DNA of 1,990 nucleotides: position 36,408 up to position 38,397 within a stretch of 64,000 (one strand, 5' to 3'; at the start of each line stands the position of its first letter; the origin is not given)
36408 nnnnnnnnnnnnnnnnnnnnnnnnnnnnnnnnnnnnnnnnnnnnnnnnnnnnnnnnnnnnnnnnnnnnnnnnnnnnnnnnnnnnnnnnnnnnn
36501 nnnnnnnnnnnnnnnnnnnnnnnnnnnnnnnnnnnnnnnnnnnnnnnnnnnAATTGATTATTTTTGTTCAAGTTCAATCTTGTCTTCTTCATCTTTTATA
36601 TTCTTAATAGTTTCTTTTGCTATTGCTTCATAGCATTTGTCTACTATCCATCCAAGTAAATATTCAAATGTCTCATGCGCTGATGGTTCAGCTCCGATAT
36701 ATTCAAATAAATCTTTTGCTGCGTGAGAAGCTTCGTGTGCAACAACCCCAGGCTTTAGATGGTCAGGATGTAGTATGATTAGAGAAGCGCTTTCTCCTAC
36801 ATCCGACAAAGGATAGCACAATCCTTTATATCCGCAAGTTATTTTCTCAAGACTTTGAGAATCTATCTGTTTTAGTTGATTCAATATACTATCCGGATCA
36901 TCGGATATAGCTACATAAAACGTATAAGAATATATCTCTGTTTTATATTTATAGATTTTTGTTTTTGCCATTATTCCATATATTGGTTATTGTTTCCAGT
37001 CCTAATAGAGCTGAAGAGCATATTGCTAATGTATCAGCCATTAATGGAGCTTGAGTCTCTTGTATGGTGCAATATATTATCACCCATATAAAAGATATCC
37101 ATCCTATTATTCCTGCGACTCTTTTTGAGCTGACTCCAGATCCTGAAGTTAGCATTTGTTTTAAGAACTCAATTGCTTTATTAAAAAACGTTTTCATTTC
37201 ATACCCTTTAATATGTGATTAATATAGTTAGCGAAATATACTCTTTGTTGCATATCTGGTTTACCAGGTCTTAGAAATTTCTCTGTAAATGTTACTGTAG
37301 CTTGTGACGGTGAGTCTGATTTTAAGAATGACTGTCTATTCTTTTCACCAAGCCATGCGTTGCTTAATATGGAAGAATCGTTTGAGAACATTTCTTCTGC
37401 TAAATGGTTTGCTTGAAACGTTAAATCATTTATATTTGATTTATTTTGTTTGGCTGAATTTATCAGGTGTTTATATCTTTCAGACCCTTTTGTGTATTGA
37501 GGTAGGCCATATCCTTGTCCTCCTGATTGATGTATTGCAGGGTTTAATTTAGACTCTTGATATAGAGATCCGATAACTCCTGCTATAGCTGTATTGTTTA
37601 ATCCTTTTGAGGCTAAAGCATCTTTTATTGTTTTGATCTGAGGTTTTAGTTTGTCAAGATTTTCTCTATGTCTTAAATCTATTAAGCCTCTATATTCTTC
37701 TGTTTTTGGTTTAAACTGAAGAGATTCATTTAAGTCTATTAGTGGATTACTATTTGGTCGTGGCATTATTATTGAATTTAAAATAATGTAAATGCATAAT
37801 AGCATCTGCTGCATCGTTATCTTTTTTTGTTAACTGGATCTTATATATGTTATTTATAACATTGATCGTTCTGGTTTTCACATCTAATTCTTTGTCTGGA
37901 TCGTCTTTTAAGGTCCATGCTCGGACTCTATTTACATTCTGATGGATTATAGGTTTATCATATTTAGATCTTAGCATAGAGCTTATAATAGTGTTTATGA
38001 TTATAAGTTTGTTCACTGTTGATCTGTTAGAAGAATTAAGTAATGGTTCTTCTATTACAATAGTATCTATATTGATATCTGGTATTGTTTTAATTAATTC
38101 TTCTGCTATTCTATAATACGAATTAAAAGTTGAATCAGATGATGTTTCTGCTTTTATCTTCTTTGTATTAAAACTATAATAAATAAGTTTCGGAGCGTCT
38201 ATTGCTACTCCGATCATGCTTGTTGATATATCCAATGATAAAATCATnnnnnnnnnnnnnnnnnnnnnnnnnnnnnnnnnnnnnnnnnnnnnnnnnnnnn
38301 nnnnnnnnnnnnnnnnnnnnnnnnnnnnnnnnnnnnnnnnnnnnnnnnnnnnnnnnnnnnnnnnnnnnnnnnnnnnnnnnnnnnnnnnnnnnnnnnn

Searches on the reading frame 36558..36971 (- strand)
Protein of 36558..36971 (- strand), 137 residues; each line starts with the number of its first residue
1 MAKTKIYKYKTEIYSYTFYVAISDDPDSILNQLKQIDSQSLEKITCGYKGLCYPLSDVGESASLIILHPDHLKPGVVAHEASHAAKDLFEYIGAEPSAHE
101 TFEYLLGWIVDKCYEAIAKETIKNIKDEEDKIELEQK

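Call 55: search_protein_families(library=phrogs, proteins=[window:36558-36971:-], max_evalue=0.01)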
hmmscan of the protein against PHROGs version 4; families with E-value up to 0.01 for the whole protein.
window:36558-36971:- (137 aa): 1 family
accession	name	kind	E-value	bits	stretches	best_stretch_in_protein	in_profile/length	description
phrog_1365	-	unknown function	2e-16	61.1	1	4-123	3-122/127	-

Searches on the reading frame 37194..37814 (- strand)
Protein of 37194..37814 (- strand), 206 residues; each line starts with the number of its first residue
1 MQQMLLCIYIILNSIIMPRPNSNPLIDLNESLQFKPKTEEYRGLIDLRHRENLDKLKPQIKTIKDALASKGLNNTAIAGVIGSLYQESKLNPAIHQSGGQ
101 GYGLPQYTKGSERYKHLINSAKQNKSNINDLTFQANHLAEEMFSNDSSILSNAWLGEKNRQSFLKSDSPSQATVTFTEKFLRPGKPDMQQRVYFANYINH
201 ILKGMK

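Call 55: search_protein_families(library=phrogs, proteins=[window:37194-37814:-], max_evalue=0.01)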
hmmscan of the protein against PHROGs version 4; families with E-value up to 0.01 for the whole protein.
window:37194-37814:- (206 aa): 8 families
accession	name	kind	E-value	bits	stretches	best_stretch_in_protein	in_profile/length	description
phrog_8949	-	unknown function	1.8e-16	61.7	1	66-199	342-466/557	-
phrog_11037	-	unknown function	7.3e-12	46.2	1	51-198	9-154/365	-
phrog_9570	-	tail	3e-10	40.7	1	56-191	476-603/689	tail length tape measure protein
phrog_20388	-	lysis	3.7e-05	23.9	0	62-96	11-45/527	endolysin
phrog_24249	-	tail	5.3e-05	23.2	1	62-187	15-134/739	tail protein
phrog_512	-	unknown function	0.00035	21.3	1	54-143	52-152/199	-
phrog_19487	-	tail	0.00047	19.6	1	66-192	832-949/1147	tail length tape measure protein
phrog_35693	-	unknown function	0.0076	15.1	1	61-196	160-297/858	-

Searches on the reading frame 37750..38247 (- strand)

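Call 55: search_protein_families(library=phrogs, proteins=[window:37750-38247:-], max_evalue=0.01)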
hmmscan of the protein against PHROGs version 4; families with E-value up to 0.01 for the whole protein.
window:37750-38247:- (165 aa): 2 families
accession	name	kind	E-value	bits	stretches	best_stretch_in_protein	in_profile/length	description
phrog_159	-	DNA, RNA and nucleotide metabolism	1.4e-12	48.3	1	1-157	89-247/330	RuvC-like Holliday junction resolvase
phrog_827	-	DNA, RNA and nucleotide metabolism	1.8e-07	32.5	1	2-159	3-158/161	Holliday junction resolvase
